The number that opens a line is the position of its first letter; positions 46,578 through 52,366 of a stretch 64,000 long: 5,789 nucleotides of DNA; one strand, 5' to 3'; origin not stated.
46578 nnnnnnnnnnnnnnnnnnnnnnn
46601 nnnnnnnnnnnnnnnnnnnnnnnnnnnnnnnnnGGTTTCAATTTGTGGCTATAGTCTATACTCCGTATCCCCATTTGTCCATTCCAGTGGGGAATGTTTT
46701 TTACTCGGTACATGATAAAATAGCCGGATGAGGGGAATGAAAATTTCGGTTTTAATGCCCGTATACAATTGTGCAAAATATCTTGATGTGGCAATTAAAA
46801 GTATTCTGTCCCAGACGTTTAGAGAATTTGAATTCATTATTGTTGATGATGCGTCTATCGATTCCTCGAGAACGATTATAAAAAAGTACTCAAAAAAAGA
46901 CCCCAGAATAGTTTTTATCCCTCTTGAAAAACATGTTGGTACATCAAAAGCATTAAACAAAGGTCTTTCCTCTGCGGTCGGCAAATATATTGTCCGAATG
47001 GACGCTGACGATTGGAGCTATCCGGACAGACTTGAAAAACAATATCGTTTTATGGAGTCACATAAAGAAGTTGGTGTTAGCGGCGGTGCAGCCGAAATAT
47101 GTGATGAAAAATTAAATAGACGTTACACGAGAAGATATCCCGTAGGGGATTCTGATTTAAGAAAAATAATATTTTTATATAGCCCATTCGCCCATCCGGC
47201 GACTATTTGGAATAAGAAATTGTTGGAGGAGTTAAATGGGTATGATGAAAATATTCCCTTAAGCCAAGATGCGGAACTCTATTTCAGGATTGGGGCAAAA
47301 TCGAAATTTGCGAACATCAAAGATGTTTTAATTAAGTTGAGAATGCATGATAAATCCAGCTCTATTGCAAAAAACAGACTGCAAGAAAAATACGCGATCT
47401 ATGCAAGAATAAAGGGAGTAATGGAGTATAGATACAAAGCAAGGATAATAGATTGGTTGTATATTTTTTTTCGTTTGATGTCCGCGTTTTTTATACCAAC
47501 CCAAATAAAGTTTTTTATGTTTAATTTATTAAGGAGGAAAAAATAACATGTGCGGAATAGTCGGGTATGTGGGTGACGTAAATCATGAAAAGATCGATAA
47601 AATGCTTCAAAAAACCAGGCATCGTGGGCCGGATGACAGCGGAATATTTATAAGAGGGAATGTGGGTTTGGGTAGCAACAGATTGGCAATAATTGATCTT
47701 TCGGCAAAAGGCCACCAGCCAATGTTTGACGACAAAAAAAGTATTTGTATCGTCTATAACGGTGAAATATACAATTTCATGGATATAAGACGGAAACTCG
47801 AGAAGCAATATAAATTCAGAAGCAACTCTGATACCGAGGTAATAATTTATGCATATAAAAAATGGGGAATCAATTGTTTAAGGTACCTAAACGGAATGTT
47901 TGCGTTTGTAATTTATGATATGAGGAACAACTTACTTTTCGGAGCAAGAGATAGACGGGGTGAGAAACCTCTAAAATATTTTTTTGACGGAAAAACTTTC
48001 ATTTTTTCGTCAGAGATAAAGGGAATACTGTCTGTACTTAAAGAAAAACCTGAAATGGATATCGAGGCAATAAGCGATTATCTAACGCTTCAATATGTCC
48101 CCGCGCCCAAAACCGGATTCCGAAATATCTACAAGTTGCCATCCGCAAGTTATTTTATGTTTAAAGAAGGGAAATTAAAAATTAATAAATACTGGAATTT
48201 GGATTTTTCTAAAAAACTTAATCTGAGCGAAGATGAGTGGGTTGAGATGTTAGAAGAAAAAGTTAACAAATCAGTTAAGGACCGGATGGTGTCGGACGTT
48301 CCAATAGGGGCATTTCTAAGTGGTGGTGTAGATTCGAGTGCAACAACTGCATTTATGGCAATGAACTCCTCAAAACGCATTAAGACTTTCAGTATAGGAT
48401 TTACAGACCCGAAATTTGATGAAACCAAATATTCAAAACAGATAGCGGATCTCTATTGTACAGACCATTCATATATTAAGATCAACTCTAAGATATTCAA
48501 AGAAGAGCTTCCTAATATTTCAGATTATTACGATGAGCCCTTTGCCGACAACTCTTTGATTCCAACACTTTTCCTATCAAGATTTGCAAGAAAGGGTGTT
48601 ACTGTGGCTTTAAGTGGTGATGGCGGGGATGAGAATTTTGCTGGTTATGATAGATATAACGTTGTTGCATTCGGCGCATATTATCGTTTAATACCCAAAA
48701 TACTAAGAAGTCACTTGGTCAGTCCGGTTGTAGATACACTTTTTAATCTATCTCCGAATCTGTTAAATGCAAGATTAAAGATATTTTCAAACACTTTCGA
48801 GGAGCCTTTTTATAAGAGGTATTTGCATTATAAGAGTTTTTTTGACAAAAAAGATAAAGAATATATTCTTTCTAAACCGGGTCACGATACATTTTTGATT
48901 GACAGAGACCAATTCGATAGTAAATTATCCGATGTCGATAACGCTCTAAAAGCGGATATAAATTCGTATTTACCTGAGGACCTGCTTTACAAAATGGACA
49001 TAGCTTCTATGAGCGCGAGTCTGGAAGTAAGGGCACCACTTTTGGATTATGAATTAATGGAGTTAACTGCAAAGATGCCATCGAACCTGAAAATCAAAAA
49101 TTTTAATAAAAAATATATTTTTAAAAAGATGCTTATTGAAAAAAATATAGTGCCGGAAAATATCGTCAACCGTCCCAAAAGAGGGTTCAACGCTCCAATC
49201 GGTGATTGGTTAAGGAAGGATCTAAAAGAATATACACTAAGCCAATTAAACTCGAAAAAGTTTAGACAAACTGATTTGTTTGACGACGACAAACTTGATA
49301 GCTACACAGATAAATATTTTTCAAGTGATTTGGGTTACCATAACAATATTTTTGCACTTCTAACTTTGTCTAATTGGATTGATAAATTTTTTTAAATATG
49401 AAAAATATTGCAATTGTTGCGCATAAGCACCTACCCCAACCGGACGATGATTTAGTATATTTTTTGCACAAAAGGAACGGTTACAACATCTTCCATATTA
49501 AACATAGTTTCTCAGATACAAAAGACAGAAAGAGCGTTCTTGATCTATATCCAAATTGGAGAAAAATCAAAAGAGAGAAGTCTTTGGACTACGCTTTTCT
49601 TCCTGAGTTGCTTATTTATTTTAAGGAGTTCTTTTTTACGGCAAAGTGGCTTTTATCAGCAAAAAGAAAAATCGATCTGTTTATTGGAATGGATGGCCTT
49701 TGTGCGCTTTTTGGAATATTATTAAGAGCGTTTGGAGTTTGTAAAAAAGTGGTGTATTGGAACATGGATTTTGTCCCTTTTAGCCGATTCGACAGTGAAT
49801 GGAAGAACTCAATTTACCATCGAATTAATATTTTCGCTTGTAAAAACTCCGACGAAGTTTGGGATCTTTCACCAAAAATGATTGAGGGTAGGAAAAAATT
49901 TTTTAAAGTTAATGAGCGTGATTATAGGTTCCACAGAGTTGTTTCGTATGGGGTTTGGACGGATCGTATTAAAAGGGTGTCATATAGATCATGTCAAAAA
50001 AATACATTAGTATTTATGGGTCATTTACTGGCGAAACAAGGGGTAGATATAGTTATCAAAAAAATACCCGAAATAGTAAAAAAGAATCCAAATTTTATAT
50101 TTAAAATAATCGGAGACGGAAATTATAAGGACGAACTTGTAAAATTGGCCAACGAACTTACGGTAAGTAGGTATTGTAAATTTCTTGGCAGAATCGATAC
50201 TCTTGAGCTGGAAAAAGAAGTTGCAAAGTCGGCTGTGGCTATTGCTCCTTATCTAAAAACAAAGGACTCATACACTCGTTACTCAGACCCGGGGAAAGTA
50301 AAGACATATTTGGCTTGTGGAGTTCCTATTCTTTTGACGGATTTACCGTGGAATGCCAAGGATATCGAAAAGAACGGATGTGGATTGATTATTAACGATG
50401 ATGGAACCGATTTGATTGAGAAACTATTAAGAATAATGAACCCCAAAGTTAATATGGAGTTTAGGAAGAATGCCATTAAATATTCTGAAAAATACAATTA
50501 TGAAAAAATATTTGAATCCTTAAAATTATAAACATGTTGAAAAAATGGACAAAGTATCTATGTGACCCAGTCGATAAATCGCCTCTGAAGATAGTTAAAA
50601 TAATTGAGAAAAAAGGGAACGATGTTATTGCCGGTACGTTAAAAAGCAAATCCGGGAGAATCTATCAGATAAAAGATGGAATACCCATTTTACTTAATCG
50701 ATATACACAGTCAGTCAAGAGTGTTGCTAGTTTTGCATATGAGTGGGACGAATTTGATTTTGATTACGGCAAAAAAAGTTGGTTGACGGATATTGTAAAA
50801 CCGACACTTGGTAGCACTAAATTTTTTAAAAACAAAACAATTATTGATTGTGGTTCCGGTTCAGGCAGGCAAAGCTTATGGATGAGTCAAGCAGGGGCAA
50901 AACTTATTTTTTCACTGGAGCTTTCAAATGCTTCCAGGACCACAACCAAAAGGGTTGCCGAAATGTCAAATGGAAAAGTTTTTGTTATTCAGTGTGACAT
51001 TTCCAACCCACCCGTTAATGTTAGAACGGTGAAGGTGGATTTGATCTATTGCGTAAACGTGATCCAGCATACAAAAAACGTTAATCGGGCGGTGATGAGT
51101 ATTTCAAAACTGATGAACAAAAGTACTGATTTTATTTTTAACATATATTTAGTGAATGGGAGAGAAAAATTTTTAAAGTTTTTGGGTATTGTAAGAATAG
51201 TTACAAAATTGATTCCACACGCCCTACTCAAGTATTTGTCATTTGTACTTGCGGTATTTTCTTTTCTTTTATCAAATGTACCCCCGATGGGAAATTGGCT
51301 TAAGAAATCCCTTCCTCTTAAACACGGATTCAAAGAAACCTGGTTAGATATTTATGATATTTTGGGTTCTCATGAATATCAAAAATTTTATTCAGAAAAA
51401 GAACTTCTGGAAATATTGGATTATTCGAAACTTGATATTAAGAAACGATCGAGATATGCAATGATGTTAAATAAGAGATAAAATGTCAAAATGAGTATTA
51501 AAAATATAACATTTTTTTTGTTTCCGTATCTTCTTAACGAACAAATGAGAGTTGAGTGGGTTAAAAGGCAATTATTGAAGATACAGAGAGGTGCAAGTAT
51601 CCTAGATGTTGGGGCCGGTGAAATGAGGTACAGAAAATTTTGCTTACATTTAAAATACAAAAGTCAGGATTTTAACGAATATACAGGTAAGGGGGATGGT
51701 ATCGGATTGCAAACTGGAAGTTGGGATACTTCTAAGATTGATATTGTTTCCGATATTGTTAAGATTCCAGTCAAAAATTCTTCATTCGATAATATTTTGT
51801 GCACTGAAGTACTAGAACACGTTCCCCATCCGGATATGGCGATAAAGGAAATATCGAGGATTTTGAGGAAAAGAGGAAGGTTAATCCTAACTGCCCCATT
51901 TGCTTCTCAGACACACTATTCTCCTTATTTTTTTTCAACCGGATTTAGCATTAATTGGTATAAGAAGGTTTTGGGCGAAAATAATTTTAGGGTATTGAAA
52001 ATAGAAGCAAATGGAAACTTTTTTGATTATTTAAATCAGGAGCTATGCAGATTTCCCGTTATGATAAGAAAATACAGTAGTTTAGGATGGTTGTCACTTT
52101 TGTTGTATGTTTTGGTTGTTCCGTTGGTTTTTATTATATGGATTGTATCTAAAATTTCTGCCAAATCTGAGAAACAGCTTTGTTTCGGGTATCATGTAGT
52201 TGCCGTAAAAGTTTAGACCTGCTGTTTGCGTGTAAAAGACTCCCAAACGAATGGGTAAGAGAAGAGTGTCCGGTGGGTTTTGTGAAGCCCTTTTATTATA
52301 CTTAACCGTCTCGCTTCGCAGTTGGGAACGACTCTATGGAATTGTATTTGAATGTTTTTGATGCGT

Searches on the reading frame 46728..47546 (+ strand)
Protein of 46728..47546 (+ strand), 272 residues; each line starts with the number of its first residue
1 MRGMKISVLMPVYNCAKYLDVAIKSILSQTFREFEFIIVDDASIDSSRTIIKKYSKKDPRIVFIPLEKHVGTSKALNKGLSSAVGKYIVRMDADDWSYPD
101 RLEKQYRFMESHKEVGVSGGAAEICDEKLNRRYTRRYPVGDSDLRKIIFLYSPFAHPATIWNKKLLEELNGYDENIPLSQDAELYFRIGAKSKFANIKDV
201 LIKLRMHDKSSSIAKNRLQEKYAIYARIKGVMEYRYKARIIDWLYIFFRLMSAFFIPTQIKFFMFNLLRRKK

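Call 7: search_protein_families(library=pfam, proteins=[window:46728-47546:+], max_evalue=0.01)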
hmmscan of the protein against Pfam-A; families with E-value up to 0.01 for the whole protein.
window:46728-47546:+ (272 aa): 3 families
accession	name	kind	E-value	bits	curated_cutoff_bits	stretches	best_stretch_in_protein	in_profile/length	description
PF00535.33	Glycos_transf_2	-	7.2e-38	130.6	23.3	1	7-161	1-158/168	Glycosyl transferase family 2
PF10111.15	Glyco_tranf_2_2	-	1.1e-14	55.1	27.3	1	7-210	1-221/276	Glycosyltransferase like family 2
PF13641.12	Glyco_tranf_2_3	-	1.2e-05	25.9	27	1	6-122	3-123/230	Glycosyltransferase like family 2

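Call 8: search_protein_families(library=ncbifam, proteins=[window:46728-47546:+], max_evalue=0.01)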
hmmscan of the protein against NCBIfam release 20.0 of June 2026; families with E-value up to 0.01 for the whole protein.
window:46728-47546:+ (272 aa): 22 families
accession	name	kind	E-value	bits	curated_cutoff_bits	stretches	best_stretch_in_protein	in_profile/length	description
NF053739.1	GlytfEpsEBac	equivalog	2.8e-36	124.9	450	1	5-260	2-255/265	glycosyltransferase EpsE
NF047683.1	TeichurnBiosyTuaG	equivalog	1e-28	100.7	400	1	5-113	7-115/252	teichuronic acid biosynthesis protein TuaG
NF007482.0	PRK10073.1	equivalog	2.8e-22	79.2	423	1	5-125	7-125/334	glycosyltransferase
NF050050.1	ProtGlycPglI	equivalog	7.2e-18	65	500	1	5-226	3-224/306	GalNAc(5)-diNAcBac-PP-undecaprenol beta-1,3-glucosyltransferase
TIGR03937.1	PgaC_IcaA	equivalog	2.8e-17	62.8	422.3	1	5-103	46-144/407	poly-beta-1,6-N-acetyl-D-glucosamine synthase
TIGR03111.1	glyc2_xrt_Gpos1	hypoth_equivalog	2.7e-14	52.8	363.95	1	5-120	50-167/439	TIGR03111 family XrtG-associated glycosyltransferase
NF041875.1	EPS_EpsD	equivalog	7.5e-14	51.9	370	1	6-119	1-114/325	exopolysaccharide biosynthesis glycosyltransferase EpsD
NF007453.0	PRK10018.1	equivalog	2.7e-13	50.2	382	1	6-104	8-106/280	colanic acid biosynthesis glycosyltransferase WcaA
NF038302.1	EPS_HpsE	equivalog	1e-12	47.7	300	1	5-121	2-123/307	hormogonium polysaccharide biosynthesis glycosyltransferase HpsE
TIGR04017.1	WcaA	equivalog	1.9e-12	47.4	495.75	1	6-106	7-107/279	colanic acid biosynthesis glycosyltransferase WcaA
NF041394.1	GtaseAglG_Halo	equivalog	6.8e-11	42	440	1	4-120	1-118/304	glucosyl-dolichyl phosphate glucuronosyltransferase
NF047588.1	GlcsyltransPgfSStrep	equivalog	1.1e-10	41.3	500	1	4-102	1-103/308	glycosyltransferase PgfS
TIGR04283.1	glyco_like_mftF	equivalog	1.9e-10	40.7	182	1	6-203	1-184/221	TIGR04283 family arsenosugar biosynthesis glycosyltransferase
NF007986.1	PRK10714.1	equivalog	2.2e-10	40.1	529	1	5-104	7-110/316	undecaprenyl-phosphate 4-deoxy-4-formamido-L-arabinose transferase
TIGR03965.1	mycofact_glyco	equivalog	2.4e-10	39.9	280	1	5-190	75-265/467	mycofactocin biosynthesis glycosyltransferase MftF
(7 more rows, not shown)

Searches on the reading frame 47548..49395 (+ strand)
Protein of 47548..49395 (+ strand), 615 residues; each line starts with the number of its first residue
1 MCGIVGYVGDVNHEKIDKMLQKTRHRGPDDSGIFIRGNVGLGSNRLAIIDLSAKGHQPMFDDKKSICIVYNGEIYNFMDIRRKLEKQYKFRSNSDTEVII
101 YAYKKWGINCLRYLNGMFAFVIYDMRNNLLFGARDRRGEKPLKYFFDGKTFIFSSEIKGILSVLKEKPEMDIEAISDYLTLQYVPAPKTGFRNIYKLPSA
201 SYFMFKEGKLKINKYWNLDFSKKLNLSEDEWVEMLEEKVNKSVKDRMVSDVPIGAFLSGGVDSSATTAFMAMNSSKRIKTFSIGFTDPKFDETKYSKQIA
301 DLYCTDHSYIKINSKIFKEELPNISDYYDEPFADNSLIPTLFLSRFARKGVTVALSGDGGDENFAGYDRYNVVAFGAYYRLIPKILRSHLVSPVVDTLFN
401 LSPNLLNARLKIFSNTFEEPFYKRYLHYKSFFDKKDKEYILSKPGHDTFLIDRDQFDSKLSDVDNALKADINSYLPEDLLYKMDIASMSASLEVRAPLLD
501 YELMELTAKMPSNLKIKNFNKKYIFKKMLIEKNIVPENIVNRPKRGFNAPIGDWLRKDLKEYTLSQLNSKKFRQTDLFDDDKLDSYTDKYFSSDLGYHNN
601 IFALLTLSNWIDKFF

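Call 7: search_protein_families(library=pfam, proteins=[window:47548-49395:+], max_evalue=0.01)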
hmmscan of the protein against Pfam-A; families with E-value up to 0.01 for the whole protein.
window:47548-49395:+ (615 aa): 5 families
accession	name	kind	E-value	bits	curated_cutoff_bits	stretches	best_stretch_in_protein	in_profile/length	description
PF00733.27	Asn_synthase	-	2.2e-83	281.3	21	1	235-611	2-353/354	Asparagine synthase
PF13537.11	GATase_7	-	7.5e-42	142.7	25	1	44-161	2-122/123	Glutamine amidotransferase domain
PF13522.11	GATase_6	-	2e-38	131.8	27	1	28-156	1-130/130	Glutamine amidotransferase domain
PF12481.13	DUF3700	-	6.5e-07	29.5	27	1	56-154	67-169/228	Aluminium induced protein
PF06508.19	QueC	-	0.0022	18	22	1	256-313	5-61/210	Queuosine biosynthesis protein QueC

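Call 8: search_protein_families(library=ncbifam, proteins=[window:47548-49395:+], max_evalue=0.01)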
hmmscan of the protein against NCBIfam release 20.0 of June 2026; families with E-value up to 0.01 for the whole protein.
window:47548-49395:+ (615 aa): 10 families
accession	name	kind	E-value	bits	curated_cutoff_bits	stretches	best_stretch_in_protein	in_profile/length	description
TIGR03108.1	eps_aminotran_1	hypoth_equivalog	1.6e-158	529.3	816.9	1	1-612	1-626/628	XrtA/PEP-CTERM system amidotransferase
TIGR01536.1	asn_synth_AEB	equivalog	4e-138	461.7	267.1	1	2-547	1-517/517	asparagine synthase (glutamine-hydrolyzing)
TIGR03104.1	trio_amidotrans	equivalog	3.5e-117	392.1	570.1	2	1-374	1-387/589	N-acetylglutaminylglutamine amidotransferase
NF006949.0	PRK09431.1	equivalog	1.6e-82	277.8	499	3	1-166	1-171/554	asparagine synthase B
NF033535.1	lass_lactam_cya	exception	2.1e-74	251.3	525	2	3-364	3-376/668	lasso peptide isopeptide bond-forming cyclase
NF001484.0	PRK00331.1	subfamily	9.2e-13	47.4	381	1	55-166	84-204/601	isomerizing glutamine--fructose-6-phosphate transaminase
TIGR01135.1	glmS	equivalog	5e-11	41.8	418.05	1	56-163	84-200/607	glutamine--fructose-6-phosphate transaminase (isomerizing)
TIGR01134.1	purF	equivalog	1.8e-09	37.5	350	1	54-157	82-196/432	amidophosphoribosyltransferase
NF033561.1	macrolact_Ik_Al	subfamily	1.4e-05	24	300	1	161-362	123-329/561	albusnodin/ikarugamycin family macrolactam cyclase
NF010367.0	PRK13795.1-2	equivalog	0.005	15.3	456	1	218-322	210-312/584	hypothetical protein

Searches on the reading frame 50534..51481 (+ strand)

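Call 12: search_protein_families(library=pfam, proteins=[window:50534-51481:+], max_evalue=0.01)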
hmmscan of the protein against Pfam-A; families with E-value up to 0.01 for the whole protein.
window:50534-51481:+ (315 aa): 7 families
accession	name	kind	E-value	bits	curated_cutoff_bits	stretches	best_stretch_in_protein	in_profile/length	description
PF08241.18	Methyltransf_11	-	3.2e-08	34.5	21.2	1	105-197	2-90/95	Methyltransferase domain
PF13489.12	Methyltransf_23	-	5.8e-07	29.8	27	1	95-209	18-123/164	Methyltransferase domain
PF13649.12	Methyltransf_25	-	6.2e-07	30.5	27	1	103-193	1-92/97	Methyltransferase domain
PF08242.18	Methyltransf_12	-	4.1e-05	24.7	30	1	105-195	2-93/98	Methyltransferase domain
PF13847.12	Methyltransf_31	-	0.0002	21.5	27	1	99-202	3-109/145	Methyltransferase domain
PF08003.17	Methyltransf_9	-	0.002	17.6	23.8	1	98-212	114-227/315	Protein of unknown function (DUF1698)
PF03848.20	TehB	-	0.0071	16.2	20.4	0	78-180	9-108/193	Tellurite resistance protein TehB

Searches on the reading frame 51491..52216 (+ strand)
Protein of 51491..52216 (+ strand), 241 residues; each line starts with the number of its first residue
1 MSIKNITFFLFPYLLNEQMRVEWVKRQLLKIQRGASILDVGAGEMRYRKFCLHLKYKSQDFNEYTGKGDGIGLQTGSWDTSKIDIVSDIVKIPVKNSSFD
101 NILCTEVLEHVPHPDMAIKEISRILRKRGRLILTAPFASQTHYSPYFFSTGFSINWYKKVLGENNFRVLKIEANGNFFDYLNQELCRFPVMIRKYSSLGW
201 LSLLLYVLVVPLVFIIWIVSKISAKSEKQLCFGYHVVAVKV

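Call 12: search_protein_families(library=pfam, proteins=[window:51491-52216:+], max_evalue=0.01)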
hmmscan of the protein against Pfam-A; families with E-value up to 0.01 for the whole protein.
window:51491-52216:+ (241 aa): 6 families
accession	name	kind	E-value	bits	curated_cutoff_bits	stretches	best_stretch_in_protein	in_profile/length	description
PF13489.12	Methyltransf_23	-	3e-11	43.8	27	1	22-140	11-123/164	Methyltransferase domain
PF08241.18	Methyltransf_11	-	3.3e-11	44.1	21.2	1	85-133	47-95/95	Methyltransferase domain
PF13847.12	Methyltransf_31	-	7.9e-08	32.5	27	1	86-136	60-112/145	Methyltransferase domain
PF20922.3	Anamorsin_N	-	1e-05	25.8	27.1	1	75-141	28-95/163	Anamorsin, N-terminal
PF13649.12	Methyltransf_25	-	1.7e-05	25.9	27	1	86-129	52-97/97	Methyltransferase domain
PF08242.18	Methyltransf_12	-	3.2e-05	25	30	1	94-131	64-98/98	Methyltransferase domain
